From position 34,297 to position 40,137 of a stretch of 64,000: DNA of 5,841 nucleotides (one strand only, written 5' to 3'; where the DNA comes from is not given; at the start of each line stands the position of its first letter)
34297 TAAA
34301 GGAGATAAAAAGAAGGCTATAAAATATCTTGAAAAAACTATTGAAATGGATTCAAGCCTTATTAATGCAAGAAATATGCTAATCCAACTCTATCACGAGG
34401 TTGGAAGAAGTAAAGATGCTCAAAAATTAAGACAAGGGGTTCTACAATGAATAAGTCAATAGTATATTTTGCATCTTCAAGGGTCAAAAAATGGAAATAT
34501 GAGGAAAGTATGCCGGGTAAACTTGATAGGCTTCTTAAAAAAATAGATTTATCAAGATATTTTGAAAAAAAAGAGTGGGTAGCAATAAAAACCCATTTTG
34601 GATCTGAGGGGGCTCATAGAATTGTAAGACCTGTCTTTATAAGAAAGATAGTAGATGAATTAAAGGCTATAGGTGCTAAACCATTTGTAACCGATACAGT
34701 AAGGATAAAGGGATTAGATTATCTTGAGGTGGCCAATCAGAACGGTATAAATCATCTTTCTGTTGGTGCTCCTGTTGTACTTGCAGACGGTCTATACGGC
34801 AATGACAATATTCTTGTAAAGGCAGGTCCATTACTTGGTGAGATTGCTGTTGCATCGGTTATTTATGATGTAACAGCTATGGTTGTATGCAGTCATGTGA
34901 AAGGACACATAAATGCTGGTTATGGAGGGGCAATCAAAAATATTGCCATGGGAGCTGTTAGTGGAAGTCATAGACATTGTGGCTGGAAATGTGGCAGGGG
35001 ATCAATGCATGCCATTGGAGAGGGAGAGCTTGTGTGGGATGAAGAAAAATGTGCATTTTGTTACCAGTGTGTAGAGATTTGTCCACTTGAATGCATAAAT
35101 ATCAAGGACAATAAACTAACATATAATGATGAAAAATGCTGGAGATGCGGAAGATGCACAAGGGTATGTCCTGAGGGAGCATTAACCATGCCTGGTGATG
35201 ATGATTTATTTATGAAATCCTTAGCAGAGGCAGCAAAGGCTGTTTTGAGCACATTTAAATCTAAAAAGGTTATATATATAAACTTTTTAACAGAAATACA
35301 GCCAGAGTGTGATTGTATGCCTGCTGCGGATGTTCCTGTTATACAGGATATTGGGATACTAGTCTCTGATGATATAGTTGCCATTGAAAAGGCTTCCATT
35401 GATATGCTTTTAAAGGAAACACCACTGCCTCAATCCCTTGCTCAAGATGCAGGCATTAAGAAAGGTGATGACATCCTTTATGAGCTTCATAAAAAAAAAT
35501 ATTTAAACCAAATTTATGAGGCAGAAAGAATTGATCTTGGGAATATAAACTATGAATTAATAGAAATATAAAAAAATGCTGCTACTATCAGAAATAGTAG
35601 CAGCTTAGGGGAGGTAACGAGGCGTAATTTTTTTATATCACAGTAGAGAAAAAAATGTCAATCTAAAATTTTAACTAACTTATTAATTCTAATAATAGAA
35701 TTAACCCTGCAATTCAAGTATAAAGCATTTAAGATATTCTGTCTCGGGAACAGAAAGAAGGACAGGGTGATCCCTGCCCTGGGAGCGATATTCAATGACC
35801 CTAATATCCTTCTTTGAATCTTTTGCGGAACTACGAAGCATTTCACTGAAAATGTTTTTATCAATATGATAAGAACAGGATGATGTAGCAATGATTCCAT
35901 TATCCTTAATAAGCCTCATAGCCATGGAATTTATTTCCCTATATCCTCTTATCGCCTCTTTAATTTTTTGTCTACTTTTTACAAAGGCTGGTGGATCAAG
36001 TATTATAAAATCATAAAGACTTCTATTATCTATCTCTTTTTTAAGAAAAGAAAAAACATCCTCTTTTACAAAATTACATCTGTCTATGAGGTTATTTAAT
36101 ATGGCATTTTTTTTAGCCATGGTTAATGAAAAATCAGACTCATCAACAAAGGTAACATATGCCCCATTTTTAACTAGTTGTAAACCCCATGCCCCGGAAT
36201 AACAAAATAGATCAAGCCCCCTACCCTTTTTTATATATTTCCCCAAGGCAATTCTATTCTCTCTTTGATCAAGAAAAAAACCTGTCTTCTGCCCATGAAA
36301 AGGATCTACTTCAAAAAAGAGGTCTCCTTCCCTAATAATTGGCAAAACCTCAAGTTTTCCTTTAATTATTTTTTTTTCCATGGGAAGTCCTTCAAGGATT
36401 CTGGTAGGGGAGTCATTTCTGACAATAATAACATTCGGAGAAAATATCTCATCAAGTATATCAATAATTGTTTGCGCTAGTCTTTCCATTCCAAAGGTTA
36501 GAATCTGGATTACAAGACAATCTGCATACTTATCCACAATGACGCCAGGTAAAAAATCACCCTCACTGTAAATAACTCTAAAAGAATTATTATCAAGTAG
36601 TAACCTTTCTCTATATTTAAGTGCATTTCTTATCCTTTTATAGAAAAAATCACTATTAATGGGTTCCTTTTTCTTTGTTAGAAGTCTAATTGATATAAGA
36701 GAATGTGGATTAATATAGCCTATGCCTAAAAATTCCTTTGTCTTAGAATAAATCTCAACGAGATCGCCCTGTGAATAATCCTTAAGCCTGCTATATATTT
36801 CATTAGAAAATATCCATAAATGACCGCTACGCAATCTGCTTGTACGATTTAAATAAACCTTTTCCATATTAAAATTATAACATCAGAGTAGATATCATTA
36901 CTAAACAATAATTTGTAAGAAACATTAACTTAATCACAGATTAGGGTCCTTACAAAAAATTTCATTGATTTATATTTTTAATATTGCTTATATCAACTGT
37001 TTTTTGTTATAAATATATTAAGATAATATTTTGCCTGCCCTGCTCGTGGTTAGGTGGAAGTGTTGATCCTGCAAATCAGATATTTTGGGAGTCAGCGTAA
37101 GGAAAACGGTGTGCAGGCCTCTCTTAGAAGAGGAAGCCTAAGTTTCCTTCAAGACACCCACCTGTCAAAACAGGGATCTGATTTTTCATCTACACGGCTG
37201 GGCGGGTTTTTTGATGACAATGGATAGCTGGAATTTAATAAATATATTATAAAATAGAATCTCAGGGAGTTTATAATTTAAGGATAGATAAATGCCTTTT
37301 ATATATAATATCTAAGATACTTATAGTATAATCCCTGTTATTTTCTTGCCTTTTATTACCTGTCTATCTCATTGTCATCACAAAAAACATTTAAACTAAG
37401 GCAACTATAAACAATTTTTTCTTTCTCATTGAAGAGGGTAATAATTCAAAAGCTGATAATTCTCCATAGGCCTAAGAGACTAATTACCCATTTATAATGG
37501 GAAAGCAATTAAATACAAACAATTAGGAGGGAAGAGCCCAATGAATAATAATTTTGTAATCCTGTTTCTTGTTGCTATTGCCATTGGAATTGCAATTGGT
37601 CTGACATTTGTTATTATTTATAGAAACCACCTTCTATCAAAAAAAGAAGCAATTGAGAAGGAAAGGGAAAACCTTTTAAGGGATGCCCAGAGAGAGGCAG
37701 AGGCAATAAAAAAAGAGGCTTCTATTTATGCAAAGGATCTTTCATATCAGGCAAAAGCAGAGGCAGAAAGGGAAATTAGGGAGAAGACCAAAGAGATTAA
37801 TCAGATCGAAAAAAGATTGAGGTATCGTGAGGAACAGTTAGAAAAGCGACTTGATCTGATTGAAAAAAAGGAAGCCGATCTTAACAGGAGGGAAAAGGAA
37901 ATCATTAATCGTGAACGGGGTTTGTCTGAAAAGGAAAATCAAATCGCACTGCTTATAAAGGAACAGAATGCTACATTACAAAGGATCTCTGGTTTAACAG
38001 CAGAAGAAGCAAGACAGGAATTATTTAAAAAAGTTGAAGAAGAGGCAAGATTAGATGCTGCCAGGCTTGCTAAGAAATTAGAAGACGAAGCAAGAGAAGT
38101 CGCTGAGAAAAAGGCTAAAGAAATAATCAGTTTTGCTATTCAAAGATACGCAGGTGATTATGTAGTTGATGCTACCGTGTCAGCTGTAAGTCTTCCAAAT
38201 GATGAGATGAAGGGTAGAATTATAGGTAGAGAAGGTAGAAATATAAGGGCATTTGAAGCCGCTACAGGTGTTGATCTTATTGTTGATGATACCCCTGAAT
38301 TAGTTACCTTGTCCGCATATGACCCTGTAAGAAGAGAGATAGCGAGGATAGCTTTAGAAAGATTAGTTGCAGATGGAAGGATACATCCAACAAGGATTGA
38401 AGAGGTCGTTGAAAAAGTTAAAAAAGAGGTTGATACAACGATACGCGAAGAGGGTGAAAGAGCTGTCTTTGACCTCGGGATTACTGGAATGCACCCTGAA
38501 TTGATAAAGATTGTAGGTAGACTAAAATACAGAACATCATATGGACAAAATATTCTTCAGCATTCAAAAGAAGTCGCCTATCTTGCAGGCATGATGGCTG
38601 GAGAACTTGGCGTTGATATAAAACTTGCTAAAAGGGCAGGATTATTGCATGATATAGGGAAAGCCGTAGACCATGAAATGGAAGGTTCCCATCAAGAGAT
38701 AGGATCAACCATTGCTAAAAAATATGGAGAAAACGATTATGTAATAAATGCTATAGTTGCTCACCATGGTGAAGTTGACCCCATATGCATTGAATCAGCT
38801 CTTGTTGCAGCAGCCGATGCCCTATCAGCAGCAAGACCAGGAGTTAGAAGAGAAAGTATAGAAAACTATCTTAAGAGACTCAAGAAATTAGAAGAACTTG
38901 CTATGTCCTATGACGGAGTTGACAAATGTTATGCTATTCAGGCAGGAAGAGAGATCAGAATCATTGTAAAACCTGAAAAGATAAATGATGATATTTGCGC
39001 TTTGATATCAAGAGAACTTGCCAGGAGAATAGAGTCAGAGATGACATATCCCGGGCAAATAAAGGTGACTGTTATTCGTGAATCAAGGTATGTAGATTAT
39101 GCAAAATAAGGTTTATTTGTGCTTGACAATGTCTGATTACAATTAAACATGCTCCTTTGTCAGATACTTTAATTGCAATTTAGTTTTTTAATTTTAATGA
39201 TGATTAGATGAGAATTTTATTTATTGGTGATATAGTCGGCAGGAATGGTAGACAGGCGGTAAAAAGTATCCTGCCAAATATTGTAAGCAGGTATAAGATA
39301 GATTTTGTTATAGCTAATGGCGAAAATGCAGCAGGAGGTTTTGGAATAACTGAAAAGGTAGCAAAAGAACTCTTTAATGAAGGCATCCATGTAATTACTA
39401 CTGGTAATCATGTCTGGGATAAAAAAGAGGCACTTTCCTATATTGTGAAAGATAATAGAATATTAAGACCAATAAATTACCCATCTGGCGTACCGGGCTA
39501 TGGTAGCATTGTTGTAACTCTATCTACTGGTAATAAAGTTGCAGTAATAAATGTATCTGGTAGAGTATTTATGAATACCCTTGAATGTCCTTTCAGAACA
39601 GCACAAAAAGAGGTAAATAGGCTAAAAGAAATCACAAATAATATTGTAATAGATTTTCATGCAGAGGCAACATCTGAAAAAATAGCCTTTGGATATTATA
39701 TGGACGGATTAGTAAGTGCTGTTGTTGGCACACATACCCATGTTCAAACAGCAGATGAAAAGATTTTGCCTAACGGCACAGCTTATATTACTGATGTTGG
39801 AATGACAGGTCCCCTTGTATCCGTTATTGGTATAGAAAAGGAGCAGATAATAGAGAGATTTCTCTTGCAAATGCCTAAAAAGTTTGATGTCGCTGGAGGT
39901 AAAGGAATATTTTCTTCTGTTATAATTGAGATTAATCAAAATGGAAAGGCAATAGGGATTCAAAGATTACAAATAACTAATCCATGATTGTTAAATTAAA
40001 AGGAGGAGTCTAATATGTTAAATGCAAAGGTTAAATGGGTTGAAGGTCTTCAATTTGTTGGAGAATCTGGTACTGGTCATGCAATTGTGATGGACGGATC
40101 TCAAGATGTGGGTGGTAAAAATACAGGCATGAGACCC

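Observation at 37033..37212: GC-rich RNA of about 180 nt with a rod-shaped fold in a 670-bp spacer: candidate 6S-like regulatory RNA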

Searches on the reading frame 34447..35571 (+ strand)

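Call 6: search_protein_families(library=pfam, proteins=[window:34447-35571:+])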
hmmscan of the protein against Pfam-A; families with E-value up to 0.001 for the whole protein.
window:34447-35571:+ (374 aa): 11 families
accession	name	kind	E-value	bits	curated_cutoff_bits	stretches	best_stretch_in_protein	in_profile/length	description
PF04015.17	DUF362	-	1.2e-41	143.4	24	1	45-319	1-200/200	Domain of unknown function (DUF362)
PF00037.32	Fer4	-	1.9e-13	50.1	21.1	2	225-247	2-24/24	4Fe-4S binding domain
PF12837.12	Fer4_6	-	2.9e-09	36.9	25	1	225-246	3-24/24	4Fe-4S binding domain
PF13237.11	Fer4_10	-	3.8e-08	33.6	25.5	2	196-242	3-53/53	4Fe-4S dicluster domain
PF13187.11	Fer4_9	-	1.5e-07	31.8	27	1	201-245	1-51/52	4Fe-4S dicluster domain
PF14697.11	Fer4_21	-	2.1e-07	31.4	35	1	198-248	4-59/59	4Fe-4S dicluster domain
PF12838.12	Fer4_7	-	5.7e-07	30.3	27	1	201-245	1-52/52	4Fe-4S dicluster domain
PF13484.11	Fer4_16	-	6.8e-07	30.4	30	1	230-254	1-24/66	4Fe-4S double cluster binding domain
PF12797.12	Fer4_2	-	4.7e-06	26.7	24.5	0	225-243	4-22/22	4Fe-4S binding domain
PF25160.1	LdpA_Fe-S-bd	-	0.00015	21.9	27.6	1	208-247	9-44/49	LdpA Fe-S cluster-binding domain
PF12800.12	Fer4_4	-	0.00041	20.9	24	0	229-244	2-17/17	4Fe-4S binding domain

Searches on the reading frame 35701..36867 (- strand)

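Call 6: search_protein_families(library=pfam, proteins=[window:35701-36867:-])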
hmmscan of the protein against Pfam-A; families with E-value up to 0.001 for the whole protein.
window:35701-36867:- (388 aa): 5 families
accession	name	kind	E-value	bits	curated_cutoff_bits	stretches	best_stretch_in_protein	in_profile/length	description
PF17785.7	PUA_3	-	7.7e-20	70.9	22.6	1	8-65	7-64/64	PUA-like domain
PF10672.15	Methyltrans_SAM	-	1.9e-12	47.5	27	1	167-333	77-241/286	S-adenosylmethionine-dependent methyltransferase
PF03602.21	Cons_hypoth95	-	1.8e-08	34.7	24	1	208-308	36-135/182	Conserved hypothetical protein 95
PF05175.20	MTS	-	1.2e-06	28.7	23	1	213-324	31-134/170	Methyltransferase small domain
PF09445.16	Methyltransf_15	-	4e-05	23.7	22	1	218-294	5-81/165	RNA cap guanine-N2 methyltransferase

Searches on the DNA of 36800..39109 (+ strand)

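Call 14: search_rna_families(sources=[L067, L068, L069, L070, L071, L073, L074, L078, L080, L082, L094, L096, L102, L104, L107, L108, L060, L062, L064, L058], threshold=gathering)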
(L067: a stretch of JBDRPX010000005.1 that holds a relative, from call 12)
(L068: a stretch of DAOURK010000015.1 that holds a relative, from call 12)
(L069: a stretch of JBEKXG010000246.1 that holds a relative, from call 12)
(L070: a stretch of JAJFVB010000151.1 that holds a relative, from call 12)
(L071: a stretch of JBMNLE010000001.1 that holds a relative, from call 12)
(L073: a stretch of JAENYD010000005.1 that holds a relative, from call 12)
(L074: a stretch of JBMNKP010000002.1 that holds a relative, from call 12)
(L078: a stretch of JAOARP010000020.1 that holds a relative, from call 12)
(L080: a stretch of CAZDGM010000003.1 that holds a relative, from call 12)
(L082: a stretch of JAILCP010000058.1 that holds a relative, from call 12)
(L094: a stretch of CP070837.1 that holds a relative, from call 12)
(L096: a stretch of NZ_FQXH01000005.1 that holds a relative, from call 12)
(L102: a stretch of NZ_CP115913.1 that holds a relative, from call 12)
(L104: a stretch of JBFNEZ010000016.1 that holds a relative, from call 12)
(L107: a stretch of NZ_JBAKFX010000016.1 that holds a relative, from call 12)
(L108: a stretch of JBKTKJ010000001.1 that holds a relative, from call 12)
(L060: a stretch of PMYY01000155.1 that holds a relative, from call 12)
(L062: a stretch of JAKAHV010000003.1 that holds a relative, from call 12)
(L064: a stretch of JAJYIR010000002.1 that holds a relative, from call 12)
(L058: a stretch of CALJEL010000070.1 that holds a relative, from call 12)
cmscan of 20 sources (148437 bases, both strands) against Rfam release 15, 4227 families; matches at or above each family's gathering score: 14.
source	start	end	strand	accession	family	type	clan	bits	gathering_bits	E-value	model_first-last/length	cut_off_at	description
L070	6287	6754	+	RF00177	SSU_rRNA_bacteria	Gene; rRNA;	CL00111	421.3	50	3.9e-130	1-452/1533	3'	Bacterial small subunit ribosomal RNA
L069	2606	2785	+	RF00013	6S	Gene;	-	117.1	46.4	1.3e-22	1-187/187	no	6S / SsrS RNA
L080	2136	2317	+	RF00013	6S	Gene;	-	111.4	46.4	2.9e-21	1-187/187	no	6S / SsrS RNA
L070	2533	2711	+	RF00013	6S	Gene;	-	110.7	46.4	4.2e-21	1-187/187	no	6S / SsrS RNA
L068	1840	2030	+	RF00013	6S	Gene;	-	96.2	46.4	1.2e-17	1-187/187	no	6S / SsrS RNA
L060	2429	2610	+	RF00013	6S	Gene;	-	85.4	46.4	4.5e-15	1-187/187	no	6S / SsrS RNA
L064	2572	2757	+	RF00013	6S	Gene;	-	85.4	46.4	4.5e-15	1-187/187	no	6S / SsrS RNA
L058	1395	1579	+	RF00013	6S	Gene;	-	82.6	46.4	2.1e-14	1-187/187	no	6S / SsrS RNA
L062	2568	2751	+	RF00013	6S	Gene;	-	77.7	46.4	3.1e-13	1-187/187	no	6S / SsrS RNA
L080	6591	6664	+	RF00005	tRNA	Gene; tRNA;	CL00001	71.2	29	3.4e-13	1-71/71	no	tRNA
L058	91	162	+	RF00005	tRNA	Gene; tRNA;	CL00001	68.7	29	1.7e-12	1-71/71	no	tRNA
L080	6669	6741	+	RF00005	tRNA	Gene; tRNA;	CL00001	65.6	29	1.2e-11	1-71/71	no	tRNA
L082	4650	4721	+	RF00005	tRNA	Gene; tRNA;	CL00001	64.3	29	2.7e-11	1-71/71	no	tRNA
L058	1278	1351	+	RF00005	tRNA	Gene; tRNA;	CL00001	58.5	29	1.1e-09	1-71/71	no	tRNA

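Call 15: search_rna_families(sources=[L031, L032, L033, L034, L036, L037, L039, L040, L041, L042, L044, L045, L047, L048, L053, L054, L055, L056, L065], threshold=gathering)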
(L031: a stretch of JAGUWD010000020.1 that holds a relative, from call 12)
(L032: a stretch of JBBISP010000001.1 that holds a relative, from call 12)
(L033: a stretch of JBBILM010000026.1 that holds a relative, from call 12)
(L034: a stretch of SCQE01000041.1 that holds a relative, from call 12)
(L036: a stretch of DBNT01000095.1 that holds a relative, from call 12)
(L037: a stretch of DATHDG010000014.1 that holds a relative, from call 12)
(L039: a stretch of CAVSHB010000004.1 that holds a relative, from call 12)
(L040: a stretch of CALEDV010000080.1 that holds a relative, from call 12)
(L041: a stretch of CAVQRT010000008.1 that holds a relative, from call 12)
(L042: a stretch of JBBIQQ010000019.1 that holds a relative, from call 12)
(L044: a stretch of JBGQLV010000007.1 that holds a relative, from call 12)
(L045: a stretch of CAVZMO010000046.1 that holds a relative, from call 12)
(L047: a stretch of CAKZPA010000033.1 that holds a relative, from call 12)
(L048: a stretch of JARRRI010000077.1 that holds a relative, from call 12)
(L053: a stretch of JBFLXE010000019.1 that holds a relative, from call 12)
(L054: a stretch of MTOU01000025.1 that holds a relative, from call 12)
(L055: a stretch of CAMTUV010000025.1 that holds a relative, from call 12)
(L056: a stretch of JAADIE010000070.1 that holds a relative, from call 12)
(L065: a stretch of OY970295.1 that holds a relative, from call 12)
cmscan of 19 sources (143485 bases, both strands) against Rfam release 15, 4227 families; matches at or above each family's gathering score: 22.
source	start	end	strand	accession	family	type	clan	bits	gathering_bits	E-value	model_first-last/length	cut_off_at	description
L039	2545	2727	+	RF00013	6S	Gene;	-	102.5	46.4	3.7e-19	1-187/187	no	6S / SsrS RNA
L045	2398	2580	+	RF00013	6S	Gene;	-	102.3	46.4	4.1e-19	1-187/187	no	6S / SsrS RNA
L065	2460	2643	+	RF00013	6S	Gene;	-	93.5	46.4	5e-17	1-187/187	no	6S / SsrS RNA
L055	1251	1433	+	RF00013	6S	Gene;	-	90.8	46.4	2.2e-16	1-187/187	no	6S / SsrS RNA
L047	2578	2763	+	RF00013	6S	Gene;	-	90.6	46.4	2.5e-16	1-187/187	no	6S / SsrS RNA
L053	2569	2757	+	RF00013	6S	Gene;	-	89.3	46.4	5e-16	1-187/187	no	6S / SsrS RNA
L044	2565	2751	+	RF00013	6S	Gene;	-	89.1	46.4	5.7e-16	1-187/187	no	6S / SsrS RNA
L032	2421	2608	+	RF00013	6S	Gene;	-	89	46.4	5.9e-16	1-187/187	no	6S / SsrS RNA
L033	2445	2628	+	RF00013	6S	Gene;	-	86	46.4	3.1e-15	1-187/187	no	6S / SsrS RNA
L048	1342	1524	+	RF00013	6S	Gene;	-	86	46.4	3e-15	1-187/187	no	6S / SsrS RNA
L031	2464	2653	+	RF00013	6S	Gene;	-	82.8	46.4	1.8e-14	1-187/187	no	6S / SsrS RNA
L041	2574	2762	+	RF00013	6S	Gene;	-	82.5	46.4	2.2e-14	1-187/187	no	6S / SsrS RNA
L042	2482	2663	+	RF00013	6S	Gene;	-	82.2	46.4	2.5e-14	1-187/187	no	6S / SsrS RNA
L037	2432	2615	+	RF00013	6S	Gene;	-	77.4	46.4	3.6e-13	1-187/187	no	6S / SsrS RNA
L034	2493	2673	+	RF00013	6S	Gene;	-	75.3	46.4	1.1e-12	1-187/187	no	6S / SsrS RNA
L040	2611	2792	+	RF00013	6S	Gene;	-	63.6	46.4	6.7e-10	1-187/187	no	6S / SsrS RNA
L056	1247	1485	+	RF00013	6S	Gene;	-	62.6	46.4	1.1e-09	1-187/187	no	6S / SsrS RNA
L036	2413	2606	+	RF00013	6S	Gene;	-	61.8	46.4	1.8e-09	1-187/187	no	6S / SsrS RNA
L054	511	596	+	RF00005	tRNA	Gene; tRNA;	CL00001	58.8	29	8.6e-10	1-71/71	no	tRNA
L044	6842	6912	+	RF00005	tRNA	Gene; tRNA;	CL00001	58.7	29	9.3e-10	1-71/71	no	tRNA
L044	6921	6993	+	RF00005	tRNA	Gene; tRNA;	CL00001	58.5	29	1e-09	1-71/71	no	tRNA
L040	6924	6995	+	RF00005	tRNA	Gene; tRNA;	CL00001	56.3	29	4.1e-09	1-71/71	no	tRNA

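Call 48: search_rna_families(source=window, start=36800, end=37600, threshold=evalue, max_evalue=10)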
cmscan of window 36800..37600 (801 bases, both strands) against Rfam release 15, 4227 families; matches with E-value up to 10: 8.
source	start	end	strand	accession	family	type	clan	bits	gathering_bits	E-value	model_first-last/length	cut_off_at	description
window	37029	37212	+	RF00013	6S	Gene;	-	87.8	46.4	6.4e-18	1-187/187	no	6S / SsrS RNA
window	37032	37357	+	RF02189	ST7-OT4_3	Gene; lncRNA;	-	22.4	50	0.0078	1-302/302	no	ST7 overlapping transcript 4 conserved region 3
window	37416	37464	-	RF01751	potC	Cis-reg;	-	20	44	0.39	1-70/70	no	potC RNA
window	37358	37504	-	RF00408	SNORA1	Gene; snRNA; snoRNA; HACA-box;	-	17.4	70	4.1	1-135/135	no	Small nucleolar RNA SNORA1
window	37113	37191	-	RF01880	Xist_exon1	Gene; lncRNA;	-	16.4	50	0.065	1-85/85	no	X-chromosome inactivation gene exon 1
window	36801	36888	-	RF00571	SNORD65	Gene; snRNA; snoRNA; CD-box;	CL00057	15.4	41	1.9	1-73/73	no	Small nucleolar RNA SNORD65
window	37153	37245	-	RF00624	P9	Gene;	-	14.8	43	2.3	1-74/74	no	Pseudomonas sRNA P9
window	37108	37158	-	RF00609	SNORD100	Gene; snRNA; snoRNA; CD-box;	CL00073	14.6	58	8.7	1-81/81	no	Small nucleolar RNA SNORD100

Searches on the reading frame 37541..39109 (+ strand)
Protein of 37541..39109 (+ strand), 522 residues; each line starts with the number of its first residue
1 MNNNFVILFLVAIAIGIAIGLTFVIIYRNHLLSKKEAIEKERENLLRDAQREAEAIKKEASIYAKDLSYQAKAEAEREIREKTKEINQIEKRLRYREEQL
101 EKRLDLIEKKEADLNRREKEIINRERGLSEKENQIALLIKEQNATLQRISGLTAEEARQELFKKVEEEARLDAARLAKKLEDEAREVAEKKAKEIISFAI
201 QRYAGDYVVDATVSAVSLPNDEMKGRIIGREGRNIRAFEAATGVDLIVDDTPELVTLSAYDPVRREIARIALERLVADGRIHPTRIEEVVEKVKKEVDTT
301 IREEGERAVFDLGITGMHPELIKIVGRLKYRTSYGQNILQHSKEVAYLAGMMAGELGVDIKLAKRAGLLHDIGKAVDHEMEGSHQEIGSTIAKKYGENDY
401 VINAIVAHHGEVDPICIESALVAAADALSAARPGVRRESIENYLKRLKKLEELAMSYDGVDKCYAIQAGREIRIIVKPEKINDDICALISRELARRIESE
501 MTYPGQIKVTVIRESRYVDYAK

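Call 6: search_protein_families(library=pfam, proteins=[window:37541-39109:+])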
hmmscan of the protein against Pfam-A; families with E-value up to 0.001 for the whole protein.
window:37541-39109:+ (522 aa): 4 families
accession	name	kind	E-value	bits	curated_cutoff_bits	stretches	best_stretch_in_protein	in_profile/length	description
PF12072.13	RNase_Y_N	-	9.2e-51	172.6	32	1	6-207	3-201/201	RNase Y N-terminal region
PF01966.28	HD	-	1.3e-20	74.2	22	1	339-430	2-115/116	HD domain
PF00013.35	KH_1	-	3.9e-07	30.2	21.5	1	217-272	5-64/66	KH domain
PF08668.18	HDOD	-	3.6e-05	23.8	22.9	0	336-376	93-134/196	HDOD domain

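Call 12: find_related_loci(query=window:37541-39109:+, collection=genome_contigs, flank=3000)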
Query window:37541-39109:+ (522 aa) in genome_contigs; peptide patterns used: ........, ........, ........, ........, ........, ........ (x = any residue, [..] = any of these).
600 stretches matched a pattern (row limit reached: there are more); 440 encode a relative of the query (tblastn E <= 1e-3); the best 80 are kept; 80 distinct loci.
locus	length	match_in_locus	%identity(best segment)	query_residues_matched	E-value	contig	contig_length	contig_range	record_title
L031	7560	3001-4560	78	3-522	0e+0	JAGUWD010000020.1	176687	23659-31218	MAG: Thermodesulfovibrionales bacterium isolate DeMMO5_1 c_000000004882, whole genome shotgun sequence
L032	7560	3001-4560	77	3-522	0e+0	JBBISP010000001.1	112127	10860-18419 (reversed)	MAG: Nitrospirota bacterium isolate BQF170218_bin_376 NODE_74_length_112127_cov_47.644416, whole genome shotgun sequence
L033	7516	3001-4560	74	3-522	0e+0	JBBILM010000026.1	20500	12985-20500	MAG: Nitrospirota bacterium isolate EPF170215_bin_209 NODE_2147_length_20500_cov_8.144876, whole genome shotgun sequence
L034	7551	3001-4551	75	6-522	0e+0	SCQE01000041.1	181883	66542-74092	MAG: Nitrospirae bacterium isolate DP16D_bin.35 DP16D_bin.35-35617, whole genome shotgun sequence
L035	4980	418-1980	72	1-522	0e+0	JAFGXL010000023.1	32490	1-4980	MAG: Nitrospirae bacterium isolate ZodW_Metabat.371 k87_15250482, whole genome shotgun sequence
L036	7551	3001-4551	75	6-522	0e+0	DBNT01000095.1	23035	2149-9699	MAG TPA_asm: Nitrospiraceae bacterium UBA665 UBA665_contig_575, whole genome shotgun sequence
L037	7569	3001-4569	71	1-522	0e+0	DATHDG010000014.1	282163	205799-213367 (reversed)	MAG TPA_asm: Dissulfurispiraceae bacterium isolate SMAG_U12387 k141_842269, whole genome shotgun sequence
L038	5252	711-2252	71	9-522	0e+0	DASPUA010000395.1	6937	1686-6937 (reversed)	MAG TPA_asm: Thermodesulfovibrionales bacterium isolate SMAG_U12291 k141_1994452, whole genome shotgun sequence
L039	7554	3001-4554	70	5-522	0e+0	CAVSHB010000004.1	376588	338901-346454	MAG: uncultured Nitrospiraceae bacterium isolate MFD01476.bin.1.136 genome assembly, contig: contig_55730, whole genome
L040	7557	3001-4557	71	4-522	0e+0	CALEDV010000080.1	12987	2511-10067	MAG: uncultured bacterium isolate N1_Bin_METABAT__160_1 genome assembly, contig: c_000001223019, whole genome shotgun se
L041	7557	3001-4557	69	4-522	0e+0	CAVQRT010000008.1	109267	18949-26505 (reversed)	MAG: Thermodesulfovibrionales bacterium isolate MFD09779.bin.2.135 genome assembly, contig: contig_17726, whole genome s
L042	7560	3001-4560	68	3-522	0e+0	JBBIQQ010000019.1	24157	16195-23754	MAG: Nitrospirota bacterium isolate BQS170218_bin_33 NODE_959_length_24157_cov_4.075512, whole genome shotgun sequence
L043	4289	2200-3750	71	6-522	0e+0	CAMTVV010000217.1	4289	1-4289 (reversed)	MAG: uncultured Nitrospiraceae bacterium isolate G04_MAG_00025 genome assembly, contig: G04_MAG_00025_000000000184, whol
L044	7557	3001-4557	71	4-522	0e+0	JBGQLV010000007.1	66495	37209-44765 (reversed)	MAG: Thermodesulfovibrionia bacterium isolate OBJ2_061818_150_9 k141_78916_length_66495_cov_19.3785, whole genome shotgu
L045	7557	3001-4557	70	4-522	0e+0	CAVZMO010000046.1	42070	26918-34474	MAG: Thermodesulfovibrionales bacterium isolate MFD04408.bin.2.178 genome assembly, contig: contig_48549, whole genome s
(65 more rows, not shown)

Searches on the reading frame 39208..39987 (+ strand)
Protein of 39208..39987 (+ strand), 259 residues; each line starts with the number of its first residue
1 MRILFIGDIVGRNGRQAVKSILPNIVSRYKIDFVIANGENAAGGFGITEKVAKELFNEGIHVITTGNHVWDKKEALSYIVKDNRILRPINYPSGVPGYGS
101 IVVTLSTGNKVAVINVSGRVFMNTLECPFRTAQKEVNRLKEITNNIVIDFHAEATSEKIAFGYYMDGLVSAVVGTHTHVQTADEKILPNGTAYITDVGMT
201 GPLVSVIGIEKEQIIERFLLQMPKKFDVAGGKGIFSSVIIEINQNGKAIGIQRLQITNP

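Call 6: search_protein_families(library=pfam, proteins=[window:39208-39987:+])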
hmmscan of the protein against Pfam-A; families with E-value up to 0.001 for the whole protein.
window:39208-39987:+ (259 aa): 2 families
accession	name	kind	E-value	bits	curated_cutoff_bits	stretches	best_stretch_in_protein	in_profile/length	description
PF13277.11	YmdB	-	3.6e-109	364.3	27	1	4-254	1-253/253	YmdB-like protein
PF00149.33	Metallophos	-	2e-09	38.6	21.5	1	1-179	1-190/191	Calcineurin-like phosphoesterase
